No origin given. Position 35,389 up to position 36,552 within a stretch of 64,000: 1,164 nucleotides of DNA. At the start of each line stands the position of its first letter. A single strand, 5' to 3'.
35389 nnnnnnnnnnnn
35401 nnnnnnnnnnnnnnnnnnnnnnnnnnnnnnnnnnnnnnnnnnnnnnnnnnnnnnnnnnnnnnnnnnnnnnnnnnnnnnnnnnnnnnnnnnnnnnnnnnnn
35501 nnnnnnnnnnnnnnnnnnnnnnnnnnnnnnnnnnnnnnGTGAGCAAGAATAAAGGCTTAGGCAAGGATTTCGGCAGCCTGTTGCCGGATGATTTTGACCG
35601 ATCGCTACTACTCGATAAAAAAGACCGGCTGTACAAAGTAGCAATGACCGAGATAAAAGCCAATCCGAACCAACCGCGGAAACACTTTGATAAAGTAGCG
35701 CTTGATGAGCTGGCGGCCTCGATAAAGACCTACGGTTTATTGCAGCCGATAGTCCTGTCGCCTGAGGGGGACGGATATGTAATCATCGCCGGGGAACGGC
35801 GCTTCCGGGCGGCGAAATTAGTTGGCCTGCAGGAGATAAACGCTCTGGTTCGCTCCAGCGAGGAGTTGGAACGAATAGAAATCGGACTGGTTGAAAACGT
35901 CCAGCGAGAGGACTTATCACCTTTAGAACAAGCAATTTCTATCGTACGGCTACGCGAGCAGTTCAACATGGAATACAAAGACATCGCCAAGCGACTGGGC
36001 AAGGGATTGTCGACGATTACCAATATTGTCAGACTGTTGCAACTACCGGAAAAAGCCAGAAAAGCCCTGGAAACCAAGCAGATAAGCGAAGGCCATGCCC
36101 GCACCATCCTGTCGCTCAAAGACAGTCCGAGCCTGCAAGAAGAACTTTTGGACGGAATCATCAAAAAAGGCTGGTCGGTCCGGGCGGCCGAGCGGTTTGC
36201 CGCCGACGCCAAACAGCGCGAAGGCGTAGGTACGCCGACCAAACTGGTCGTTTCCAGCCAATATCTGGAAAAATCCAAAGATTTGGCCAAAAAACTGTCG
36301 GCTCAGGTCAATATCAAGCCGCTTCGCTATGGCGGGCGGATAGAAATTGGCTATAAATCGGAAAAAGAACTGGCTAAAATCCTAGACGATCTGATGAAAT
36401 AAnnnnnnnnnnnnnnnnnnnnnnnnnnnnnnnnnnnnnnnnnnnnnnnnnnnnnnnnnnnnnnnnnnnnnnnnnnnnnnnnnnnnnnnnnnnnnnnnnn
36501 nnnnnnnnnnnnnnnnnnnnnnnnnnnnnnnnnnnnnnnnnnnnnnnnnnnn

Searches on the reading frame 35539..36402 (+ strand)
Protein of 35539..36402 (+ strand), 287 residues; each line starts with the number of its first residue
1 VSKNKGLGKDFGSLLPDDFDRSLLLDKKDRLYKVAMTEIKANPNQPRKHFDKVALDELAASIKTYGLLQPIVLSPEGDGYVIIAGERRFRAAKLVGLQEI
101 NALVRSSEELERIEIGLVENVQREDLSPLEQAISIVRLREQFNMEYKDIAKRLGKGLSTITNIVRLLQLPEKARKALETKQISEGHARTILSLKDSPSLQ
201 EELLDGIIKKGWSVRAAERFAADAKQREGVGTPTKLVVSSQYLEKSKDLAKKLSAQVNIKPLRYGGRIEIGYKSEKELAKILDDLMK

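Call 52: find_homologous_proteins(query=window:35539-36402:+, max_evalue=1e-40)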
Query window:35539-36402:+ (287 aa): 4177 proteins with E <= 1e-40 among 8000 candidates; the best 120 are listed.
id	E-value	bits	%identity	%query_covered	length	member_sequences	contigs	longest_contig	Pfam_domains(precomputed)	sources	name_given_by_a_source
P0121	5.5e-176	601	100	100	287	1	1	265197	PF17762.9,PF02195.27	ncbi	-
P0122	7.4e-150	516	84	100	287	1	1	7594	PF17762.9,PF02195.27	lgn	-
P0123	7.0e-149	513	85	100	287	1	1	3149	PF17762.9,PF02195.27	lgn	-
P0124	1.9e-148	511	83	100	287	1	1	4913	PF17762.9,PF23552.3,PF02195.27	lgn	-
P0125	4.0e-146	504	82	100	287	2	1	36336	PF17762.9,PF02195.27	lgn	-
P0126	1.0e-145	502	82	100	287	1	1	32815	PF17762.9,PF23552.3,PF02195.27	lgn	-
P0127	5.0e-144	497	81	99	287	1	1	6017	PF17762.9,PF23552.3,PF02195.27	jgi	jgi:ParB family chromosome partitioning protein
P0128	1.1e-143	495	82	100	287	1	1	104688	PF17762.9,PF23552.3,PF02195.27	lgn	-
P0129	4.8e-143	493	82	100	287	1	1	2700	PF17762.9,PF23552.3,PF02195.27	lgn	-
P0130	5.7e-142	490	80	100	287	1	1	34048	PF17762.9,PF23552.3,PF02195.27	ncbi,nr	ncbi:MAG TPA: ParB/RepB/Spo0J family partition protein [Candidatus Saccharimonadales bacterium]|nr:P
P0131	2.3e-139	481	80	100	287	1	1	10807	PF17762.9,PF23552.3,PF02195.27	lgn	-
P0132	6.8e-138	477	79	100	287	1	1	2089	PF17762.9,PF23552.3,PF02195.27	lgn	-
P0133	9.1e-138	476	78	100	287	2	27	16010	PF17762.9,PF23552.3,PF02195.27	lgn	-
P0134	1.8e-137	475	78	100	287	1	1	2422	PF17762.9,PF23552.3,PF02195.27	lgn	-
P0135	1.7e-136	472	77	100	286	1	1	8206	PF17762.9,PF23552.3,PF02195.27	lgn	-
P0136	4.7e-136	471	77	100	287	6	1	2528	PF17762.9,PF23552.3,PF02195.27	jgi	jgi:ParB family chromosome partitioning protein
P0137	1.3e-135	469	78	100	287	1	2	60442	PF17762.9,PF23552.3,PF02195.27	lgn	-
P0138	5.1e-132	457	77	100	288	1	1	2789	PF17762.9,PF23552.3,PF02195.27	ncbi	-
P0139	2.2e-130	452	73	100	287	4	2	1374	PF17762.9,PF23552.3,PF02195.27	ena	-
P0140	6.5e-130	450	83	88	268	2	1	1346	PF17762.9,PF02195.27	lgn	-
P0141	6.1e-128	444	72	100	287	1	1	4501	PF17762.9,PF23552.3,PF02195.27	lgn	-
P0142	7.0e-124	431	71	100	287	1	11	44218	PF17762.9,PF23552.3,PF02195.27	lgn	-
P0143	8.9e-123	427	70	100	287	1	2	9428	PF17762.9,PF23552.3,PF02195.27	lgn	-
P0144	5.8e-99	349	59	95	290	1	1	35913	PF17762.9,PF23552.3,PF02195.27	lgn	-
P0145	5.9e-99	349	60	98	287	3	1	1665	PF17762.9,PF23552.3,PF02195.27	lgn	-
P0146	1.2e-98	348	58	100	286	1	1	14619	PF17762.9,PF23552.3,PF02195.27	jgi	jgi:ParB family chromosome partitioning protein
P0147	1.8e-98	347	60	99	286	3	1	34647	PF17762.9,PF02195.27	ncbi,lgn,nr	ncbi:MAG TPA: ParB/RepB/Spo0J family partition protein [Candidatus Saccharimonadales bacterium]|nr:P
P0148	1.0e-97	345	60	99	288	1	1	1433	PF17762.9,PF23552.3,PF02195.27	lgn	-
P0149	8.4e-97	342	59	99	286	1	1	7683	PF17762.9,PF23552.3,PF02195.27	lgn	-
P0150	9.5e-97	342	59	99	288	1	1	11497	PF17762.9,PF23552.3,PF02195.27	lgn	-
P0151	2.6e-96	340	60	99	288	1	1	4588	PF17762.9,PF23552.3,PF02195.27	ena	-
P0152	6.4e-96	339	57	99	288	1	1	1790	PF17762.9,PF23552.3,PF02195.27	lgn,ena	-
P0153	9.4e-96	338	58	98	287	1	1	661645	PF17762.9,PF23552.3,PF02195.27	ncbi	-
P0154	1.2e-95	338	59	99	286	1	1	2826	PF17762.9,PF23552.3,PF02195.27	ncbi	-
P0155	1.6e-95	338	57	100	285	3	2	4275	PF17762.9,PF23552.3,PF02195.27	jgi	jgi:ParB family chromosome partitioning protein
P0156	1.6e-95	338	56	96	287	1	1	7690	PF17762.9,PF23552.3,PF02195.27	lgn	-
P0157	2.1e-95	337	57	100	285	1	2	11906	PF17762.9,PF23552.3,PF02195.27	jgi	jgi:ParB family chromosome partitioning protein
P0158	2.4e-95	337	58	99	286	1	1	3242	PF17762.9,PF23552.3,PF02195.27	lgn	-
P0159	2.5e-95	337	58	99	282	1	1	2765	PF17762.9,PF02195.27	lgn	-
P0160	3.0e-95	337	56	100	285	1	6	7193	PF17762.9,PF23552.3,PF02195.27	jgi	jgi:ParB family chromosome partitioning protein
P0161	4.0e-95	336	58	100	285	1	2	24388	PF17762.9,PF23552.3,PF02195.27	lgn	-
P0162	6.0e-95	336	57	98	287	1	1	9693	PF17762.9,PF23552.3,PF02195.27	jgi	jgi:ParB family transcriptional regulator, chromosome partitioning protein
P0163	7.4e-95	335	60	99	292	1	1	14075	PF17762.9,PF23552.3,PF02195.27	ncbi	-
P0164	7.6e-95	335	56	100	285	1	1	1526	PF17762.9,PF23552.3,PF02195.27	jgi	jgi:ParB family chromosome partitioning protein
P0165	1.0e-94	335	61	98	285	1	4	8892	PF17762.9,PF23552.3,PF02195.27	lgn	-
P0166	1.4e-94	335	58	100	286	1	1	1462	PF17762.9,PF23552.3,PF02195.27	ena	-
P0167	2.8e-94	334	59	97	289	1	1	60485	PF17762.9,PF02195.27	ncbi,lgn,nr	ncbi:ParB/RepB/Spo0J family partition protein [Candidatus Parcubacteria bacterium]|nr:ParB/RepB/Spo0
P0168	3.8e-94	333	56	99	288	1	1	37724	PF17762.9,PF23552.3,PF02195.27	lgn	-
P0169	7.5e-94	332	59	99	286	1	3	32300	PF17762.9,PF23552.3,PF02195.27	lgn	-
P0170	9.9e-94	332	59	99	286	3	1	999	PF17762.9,PF23552.3,PF02195.27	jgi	jgi:ParB family chromosome partitioning protein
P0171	1.1e-93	332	60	99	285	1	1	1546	PF17762.9,PF23552.3,PF02195.27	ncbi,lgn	-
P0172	1.4e-93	331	58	100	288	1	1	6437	PF17762.9,PF08535.16,PF02195.27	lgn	-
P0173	1.6e-93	331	58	95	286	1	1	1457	PF17762.9,PF23552.3,PF02195.27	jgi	jgi:ParB family chromosome partitioning protein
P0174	1.8e-93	331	56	98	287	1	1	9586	PF17762.9,PF23552.3,PF02195.27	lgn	-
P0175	2.6e-93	330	59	100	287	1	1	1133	PF17762.9,PF23552.3,PF02195.27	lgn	-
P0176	3.0e-93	330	58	100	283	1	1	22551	PF17762.9,PF23552.3,PF02195.27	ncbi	-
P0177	3.4e-93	330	58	100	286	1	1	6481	PF17762.9,PF02195.27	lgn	-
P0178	3.6e-93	330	57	97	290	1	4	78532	PF17762.9,PF23552.3,PF02195.27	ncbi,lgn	-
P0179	4.9e-93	330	55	99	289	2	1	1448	PF17762.9,PF23552.3,PF02195.27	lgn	-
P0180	5.5e-93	329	57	99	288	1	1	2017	PF17762.9,PF23552.3,PF02195.27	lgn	-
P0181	9.0e-93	329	57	99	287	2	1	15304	PF17762.9,PF23552.3,PF02195.27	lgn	-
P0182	1.1e-92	328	56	99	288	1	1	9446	PF17762.9,PF23552.3,PF02195.27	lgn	-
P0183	1.3e-92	328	55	99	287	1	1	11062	PF17762.9,PF02195.27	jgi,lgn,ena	-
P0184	1.6e-92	328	56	99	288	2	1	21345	PF17762.9,PF23552.3,PF02195.27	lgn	-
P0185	2.4e-92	327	57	98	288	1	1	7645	PF17762.9,PF02195.27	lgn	-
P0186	2.6e-92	327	57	99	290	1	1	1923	PF17762.9,PF02195.27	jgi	jgi:ParB family transcriptional regulator, chromosome partitioning protein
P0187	3.1e-92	327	58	98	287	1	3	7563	PF17762.9,PF02195.27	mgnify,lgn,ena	mgnify:CR=1 FL=1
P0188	3.2e-92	327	55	99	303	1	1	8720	PF17762.9,PF23552.3,PF02195.27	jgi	jgi:ParB family transcriptional regulator, chromosome partitioning protein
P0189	3.6e-92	327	57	100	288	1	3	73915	PF17762.9,PF08535.16,PF02195.27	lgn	-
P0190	3.8e-92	327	56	98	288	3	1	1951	PF17762.9,PF23552.3,PF02195.27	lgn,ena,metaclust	metaclust:\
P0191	5.2e-92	326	57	99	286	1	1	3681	PF17762.9,PF23552.3,PF02195.27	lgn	-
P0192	5.9e-92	326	56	99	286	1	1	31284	PF17762.9,PF23552.3,PF02195.27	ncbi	-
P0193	6.1e-92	326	59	97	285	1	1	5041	PF17762.9,PF23552.3,PF02195.27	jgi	jgi:ParB family transcriptional regulator, chromosome partitioning protein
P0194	6.6e-92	326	55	99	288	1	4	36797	PF17762.9,PF23552.3,PF02195.27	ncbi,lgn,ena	-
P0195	9.2e-92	325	58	99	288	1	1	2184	PF17762.9,PF23552.3,PF02195.27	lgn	-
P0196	9.8e-92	325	57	100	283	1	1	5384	PF13936.13,PF17762.9,PF02195.27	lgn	-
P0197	1.0e-91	325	54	99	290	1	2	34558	PF17762.9,PF23552.3,PF02195.27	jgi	jgi:ParB family chromosome partitioning protein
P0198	1.2e-91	325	55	99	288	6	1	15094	PF17762.9,PF23552.3,PF02195.27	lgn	-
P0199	1.5e-91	325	55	98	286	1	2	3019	PF17762.9,PF23552.3,PF02195.27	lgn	-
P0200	1.6e-91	325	57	99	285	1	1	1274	PF17762.9,PF23552.3,PF02195.27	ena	-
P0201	1.8e-91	324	57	99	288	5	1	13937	PF17762.9,PF23552.3,PF02195.27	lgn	-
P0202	1.8e-91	324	53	100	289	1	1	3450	PF17762.9,PF23552.3,PF02195.27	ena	-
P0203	1.8e-91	324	57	99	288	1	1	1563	PF17762.9,PF23552.3,PF02195.27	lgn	-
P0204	1.8e-91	324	58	99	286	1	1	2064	PF17762.9,PF23552.3,PF02195.27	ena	-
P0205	2.0e-91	324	55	99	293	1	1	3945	PF17762.9,PF23552.3,PF02195.27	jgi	jgi:ParB family transcriptional regulator, chromosome partitioning protein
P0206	2.6e-91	324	56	98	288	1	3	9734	PF17762.9,PF02195.27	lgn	-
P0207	3.0e-91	324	56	98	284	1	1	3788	PF17762.9,PF23552.3,PF02195.27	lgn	-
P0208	3.1e-91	324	57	98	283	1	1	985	PF17762.9,PF23552.3,PF02195.27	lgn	-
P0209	3.2e-91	324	55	99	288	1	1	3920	PF17762.9,PF23552.3,PF02195.27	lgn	-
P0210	4.1e-91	323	56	100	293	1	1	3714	PF17762.9,PF23552.3,PF02195.27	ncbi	-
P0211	4.5e-91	323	58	99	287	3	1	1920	PF17762.9,PF23552.3,PF02195.27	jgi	jgi:ParB family chromosome partitioning protein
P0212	4.6e-91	323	55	98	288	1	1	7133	PF17762.9,PF23552.3,PF02195.27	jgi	jgi:ParB family chromosome partitioning protein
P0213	6.4e-91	323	58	100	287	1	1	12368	PF17762.9,PF23552.3,PF02195.27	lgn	-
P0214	6.9e-91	322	54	99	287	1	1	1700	PF17762.9,PF23552.3,PF02195.27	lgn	-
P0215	7.0e-91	322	55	99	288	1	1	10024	PF17762.9,PF23552.3,PF02195.27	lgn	-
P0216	7.1e-91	322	56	99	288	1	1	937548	PF17762.9,PF23552.3,PF02195.27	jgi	jgi:ParB family chromosome partitioning protein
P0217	7.4e-91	322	55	99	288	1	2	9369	PF17762.9,PF23552.3,PF02195.27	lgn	-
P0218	7.6e-91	322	55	98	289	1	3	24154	PF17762.9,PF23552.3,PF02195.27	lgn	-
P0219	8.1e-91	322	53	99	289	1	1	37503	PF17762.9,PF23552.3,PF02195.27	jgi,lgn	-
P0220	8.1e-91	322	54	98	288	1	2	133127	PF17762.9,PF23552.3,PF02195.27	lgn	-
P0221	9.2e-91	322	55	98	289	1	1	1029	PF17762.9,PF23552.3,PF02195.27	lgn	-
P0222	9.5e-91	322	55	98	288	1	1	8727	PF17762.9,PF23552.3,PF02195.27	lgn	-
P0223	1.1e-90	322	57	99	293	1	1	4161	PF17762.9,PF23552.3,PF02195.27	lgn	-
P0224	1.1e-90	322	55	100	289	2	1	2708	PF17762.9,PF23552.3,PF02195.27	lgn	-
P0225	1.1e-90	322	56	99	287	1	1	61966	PF17762.9,PF23552.3,PF02195.27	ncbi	-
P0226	1.2e-90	322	55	99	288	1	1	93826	PF17762.9,PF23552.3,PF02195.27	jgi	jgi:ParB family chromosome partitioning protein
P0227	1.3e-90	322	56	98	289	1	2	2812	PF17762.9,PF23552.3,PF02195.27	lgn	-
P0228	1.3e-90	322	55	99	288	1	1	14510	PF17762.9,PF23552.3,PF02195.27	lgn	-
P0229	1.6e-90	321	56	98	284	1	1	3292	PF17762.9,PF23552.3,PF02195.27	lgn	-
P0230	1.9e-90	321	55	98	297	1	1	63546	PF17762.9,PF23552.3,PF02195.27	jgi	jgi:ParB family chromosome partitioning protein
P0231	2.1e-90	321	57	99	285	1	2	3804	PF17762.9,PF23552.3,PF02195.27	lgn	-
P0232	2.1e-90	321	55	99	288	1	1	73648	PF17762.9,PF23552.3,PF02195.27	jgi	jgi:ParB family chromosome partitioning protein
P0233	2.1e-90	321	56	99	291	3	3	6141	PF17762.9,PF23552.3,PF02195.27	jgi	-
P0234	2.3e-90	321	55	99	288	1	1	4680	PF17762.9,PF23552.3,PF02195.27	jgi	jgi:ParB family chromosome partitioning protein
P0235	2.5e-90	321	56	98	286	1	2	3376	PF17762.9,PF02195.27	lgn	-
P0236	2.6e-90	321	56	99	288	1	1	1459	PF17762.9,PF23552.3,PF02195.27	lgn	-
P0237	2.6e-90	321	55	98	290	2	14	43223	PF17762.9,PF23552.3,PF02195.27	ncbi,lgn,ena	-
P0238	2.7e-90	321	56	99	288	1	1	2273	PF17762.9,PF23552.3,PF02195.27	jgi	jgi:ParB family chromosome partitioning protein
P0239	2.9e-90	320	55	99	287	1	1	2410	PF17762.9,PF23552.3,PF02195.27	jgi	jgi:ParB family chromosome partitioning protein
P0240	3.1e-90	320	59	98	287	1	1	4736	PF17762.9,PF23552.3,PF02195.27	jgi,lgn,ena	-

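Call 53: find_encoding_contigs(protein=P0122, flank=10000, max_places=2)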
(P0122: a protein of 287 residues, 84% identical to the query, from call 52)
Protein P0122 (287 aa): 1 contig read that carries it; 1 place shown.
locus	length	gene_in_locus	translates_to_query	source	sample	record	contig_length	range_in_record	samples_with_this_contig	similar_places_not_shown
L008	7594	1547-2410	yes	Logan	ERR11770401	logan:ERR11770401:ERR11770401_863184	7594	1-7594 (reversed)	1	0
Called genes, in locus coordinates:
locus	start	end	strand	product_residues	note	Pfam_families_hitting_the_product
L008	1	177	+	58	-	?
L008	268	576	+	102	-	PF00829:Ribosomal_L21p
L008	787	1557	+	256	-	PF00142:Fer4_NifH, PF01656:CbiA, PF02374:ArsA_ATPase (weak), PF06564:CBP_BcsQ, PF09140:MipZ (faint), PF10609:ParA, PF13614:AAA_31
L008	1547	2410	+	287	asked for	PF02195:ParB_N, PF17762:HTH_ParB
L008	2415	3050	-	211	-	PF10502:Peptidase_S26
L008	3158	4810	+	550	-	PF03816:LytR_cpsA_psr, PF13399:LytR_C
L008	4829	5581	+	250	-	-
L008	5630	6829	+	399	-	PF00089:Trypsin, PF10459:Peptidase_S46 (faint), PF13365:Trypsin_2, PF00595:PDZ (weak), PF13180:PDZ_2, PF17820:PDZ_6 (weak)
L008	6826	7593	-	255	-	?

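Call 54: find_encoding_contigs(protein=P0125, flank=10000, max_places=2)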
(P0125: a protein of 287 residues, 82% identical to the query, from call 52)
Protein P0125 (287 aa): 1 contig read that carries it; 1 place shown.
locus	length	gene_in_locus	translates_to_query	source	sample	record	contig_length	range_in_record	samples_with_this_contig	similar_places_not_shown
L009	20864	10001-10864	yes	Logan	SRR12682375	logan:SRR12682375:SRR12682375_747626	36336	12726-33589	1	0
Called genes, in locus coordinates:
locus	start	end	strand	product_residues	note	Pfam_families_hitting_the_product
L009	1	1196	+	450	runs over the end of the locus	PF00091:Tubulin, PF12327:FtsZ_C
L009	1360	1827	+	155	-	PF22811:Zn_ribbon_NrdR, PF03477:ATP-cone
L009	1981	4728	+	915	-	PF08471:Ribonuc_red_2_N, PF02867:Ribonuc_red_lgC, PF12637:TSCPD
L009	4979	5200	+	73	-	-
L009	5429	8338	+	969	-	PF00133:tRNA-synt_1, PF09334:tRNA-synt_1g (weak), PF08264:Anticodon_1, PF19302:DUF5915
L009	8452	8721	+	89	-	PF00829:Ribosomal_L21p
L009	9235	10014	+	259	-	PF00142:Fer4_NifH (weak), PF01656:CbiA, PF02374:ArsA_ATPase, PF06564:CBP_BcsQ, PF09140:MipZ (faint), PF10609:ParA, PF13614:AAA_31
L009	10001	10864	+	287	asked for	PF02195:ParB_N, PF17762:HTH_ParB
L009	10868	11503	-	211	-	PF10502:Peptidase_S26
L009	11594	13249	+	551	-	PF03816:LytR_cpsA_psr, PF13399:LytR_C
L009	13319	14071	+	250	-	-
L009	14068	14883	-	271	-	PF17827:PrmC_N, PF05175:MTS, PF06325:PrmA, PF13847:Methyltransf_31, PF13649:Methyltransf_25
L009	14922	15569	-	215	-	-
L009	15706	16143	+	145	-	-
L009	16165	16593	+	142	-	-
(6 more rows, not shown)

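Call 55: find_encoding_contigs(protein=P0128, flank=10000, max_places=2)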
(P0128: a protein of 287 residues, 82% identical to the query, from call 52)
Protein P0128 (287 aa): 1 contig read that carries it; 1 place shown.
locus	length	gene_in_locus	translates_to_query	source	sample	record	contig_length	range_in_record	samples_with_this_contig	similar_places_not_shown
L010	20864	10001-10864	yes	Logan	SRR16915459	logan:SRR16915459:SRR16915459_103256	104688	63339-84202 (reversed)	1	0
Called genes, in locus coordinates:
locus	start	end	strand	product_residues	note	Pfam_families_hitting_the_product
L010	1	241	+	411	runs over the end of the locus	PF11104:PilM_2 (faint), PF14450:FtsA (weak), PF02491:SHS2_FTSA, PF06723:MreB_Mbl, PF14450:FtsA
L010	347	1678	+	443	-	PF00091:Tubulin, PF12327:FtsZ_C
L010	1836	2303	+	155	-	PF22811:Zn_ribbon_NrdR, PF03477:ATP-cone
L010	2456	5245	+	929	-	PF08471:Ribonuc_red_2_N, PF02867:Ribonuc_red_lgC, PF12637:TSCPD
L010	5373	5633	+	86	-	-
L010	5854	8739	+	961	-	PF00133:tRNA-synt_1, PF09334:tRNA-synt_1g (weak), PF08264:Anticodon_1, PF19302:DUF5915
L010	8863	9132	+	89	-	PF00829:Ribosomal_L21p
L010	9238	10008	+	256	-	PF00142:Fer4_NifH (weak), PF01656:CbiA, PF02374:ArsA_ATPase (weak), PF06564:CBP_BcsQ, PF07015:VirC1 (faint), PF09140:MipZ (faint), PF10609:ParA, PF13614:AAA_31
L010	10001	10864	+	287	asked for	PF02195:ParB_N, PF17762:HTH_ParB, PF23552:ParB_C (weak)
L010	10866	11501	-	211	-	PF10502:Peptidase_S26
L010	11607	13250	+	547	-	PF03816:LytR_cpsA_psr, PF13399:LytR_C (weak)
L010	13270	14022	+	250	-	-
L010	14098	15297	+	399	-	PF00089:Trypsin, PF10459:Peptidase_S46 (faint), PF13365:Trypsin_2, PF13180:PDZ_2, PF00595:PDZ, PF17820:PDZ_6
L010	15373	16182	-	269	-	PF17827:PrmC_N, PF05175:MTS, PF06325:PrmA, PF12847:Methyltransf_18 (faint), PF13649:Methyltransf_25, PF13847:Methyltransf_31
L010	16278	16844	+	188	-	-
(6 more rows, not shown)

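Call 56: find_encoding_contigs(protein=P0130, flank=10000, max_places=2)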
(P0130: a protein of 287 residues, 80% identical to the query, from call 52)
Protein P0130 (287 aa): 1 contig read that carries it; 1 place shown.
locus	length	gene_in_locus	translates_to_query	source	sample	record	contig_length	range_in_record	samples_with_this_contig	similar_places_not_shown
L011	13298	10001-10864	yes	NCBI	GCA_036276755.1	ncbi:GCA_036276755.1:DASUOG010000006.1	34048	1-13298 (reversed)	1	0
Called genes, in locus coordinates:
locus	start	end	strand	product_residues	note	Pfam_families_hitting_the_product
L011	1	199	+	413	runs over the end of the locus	PF06277:EutA (faint), PF02491:SHS2_FTSA, PF11104:PilM_2 (weak), PF06723:MreB_Mbl, PF14450:FtsA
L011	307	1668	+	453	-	PF00091:Tubulin, PF12327:FtsZ_C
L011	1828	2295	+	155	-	PF22811:Zn_ribbon_NrdR, PF03477:ATP-cone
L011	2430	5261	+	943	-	PF08471:Ribonuc_red_2_N, PF02867:Ribonuc_red_lgC, PF12637:TSCPD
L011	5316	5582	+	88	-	-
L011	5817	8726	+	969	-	PF00133:tRNA-synt_1, PF09334:tRNA-synt_1g (weak), PF08264:Anticodon_1, PF19302:DUF5915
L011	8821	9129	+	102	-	PF00829:Ribosomal_L21p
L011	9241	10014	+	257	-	PF00142:Fer4_NifH, PF01656:CbiA, PF02374:ArsA_ATPase, PF06564:CBP_BcsQ, PF07015:VirC1 (faint), PF09140:MipZ (faint), PF10609:ParA, PF13614:AAA_31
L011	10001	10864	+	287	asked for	PF02195:ParB_N, PF17762:HTH_ParB, PF23552:ParB_C (weak)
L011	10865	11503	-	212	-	PF10502:Peptidase_S26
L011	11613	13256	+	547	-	PF03816:LytR_cpsA_psr, PF13399:LytR_C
